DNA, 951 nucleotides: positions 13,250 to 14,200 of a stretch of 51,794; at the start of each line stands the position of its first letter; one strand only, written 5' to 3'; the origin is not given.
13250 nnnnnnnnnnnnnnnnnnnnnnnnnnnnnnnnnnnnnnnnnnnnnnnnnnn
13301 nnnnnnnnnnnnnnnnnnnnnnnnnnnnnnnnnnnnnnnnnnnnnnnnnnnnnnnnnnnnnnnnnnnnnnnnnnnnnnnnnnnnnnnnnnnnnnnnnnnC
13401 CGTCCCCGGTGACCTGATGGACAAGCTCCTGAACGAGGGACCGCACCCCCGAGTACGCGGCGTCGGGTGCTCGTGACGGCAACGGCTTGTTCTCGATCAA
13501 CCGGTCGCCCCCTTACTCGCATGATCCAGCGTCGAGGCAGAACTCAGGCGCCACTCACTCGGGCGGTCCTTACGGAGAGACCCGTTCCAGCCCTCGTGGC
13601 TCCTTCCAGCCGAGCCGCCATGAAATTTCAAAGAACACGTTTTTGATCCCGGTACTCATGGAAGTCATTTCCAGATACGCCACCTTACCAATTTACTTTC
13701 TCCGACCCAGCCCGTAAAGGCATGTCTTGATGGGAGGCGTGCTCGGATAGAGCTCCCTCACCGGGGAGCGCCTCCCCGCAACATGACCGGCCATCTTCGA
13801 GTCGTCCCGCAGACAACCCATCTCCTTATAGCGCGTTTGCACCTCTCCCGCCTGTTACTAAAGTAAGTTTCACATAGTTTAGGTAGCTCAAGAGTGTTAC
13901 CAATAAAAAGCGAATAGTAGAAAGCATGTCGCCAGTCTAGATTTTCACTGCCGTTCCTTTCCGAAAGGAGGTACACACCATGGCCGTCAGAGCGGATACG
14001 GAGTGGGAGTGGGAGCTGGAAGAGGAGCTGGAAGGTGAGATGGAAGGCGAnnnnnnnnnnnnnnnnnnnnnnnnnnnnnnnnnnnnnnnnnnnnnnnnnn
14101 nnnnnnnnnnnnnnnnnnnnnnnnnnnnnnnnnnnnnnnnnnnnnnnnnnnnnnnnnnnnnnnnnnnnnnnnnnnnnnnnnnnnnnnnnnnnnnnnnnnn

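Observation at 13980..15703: Paralogous pro-peptide-like proteins: anionic (E-x)n blocks ending in EEFF alternate with cationic amphipathic helices and GxxxG glycine zippers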

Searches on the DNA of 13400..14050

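Call 59: search_rna_families(source=window, start=13400, end=14050, threshold=evalue, max_evalue=1)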
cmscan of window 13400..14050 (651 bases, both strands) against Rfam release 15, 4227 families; matches with E-value up to 1: 1.
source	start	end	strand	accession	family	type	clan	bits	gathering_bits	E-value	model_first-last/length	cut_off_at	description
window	13762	13813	-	RF01068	Guanidine-II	Cis-reg; riboswitch;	-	19.5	32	0.15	1-48/48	no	Guanidine-II riboswitch aptamer (mini-ykkC)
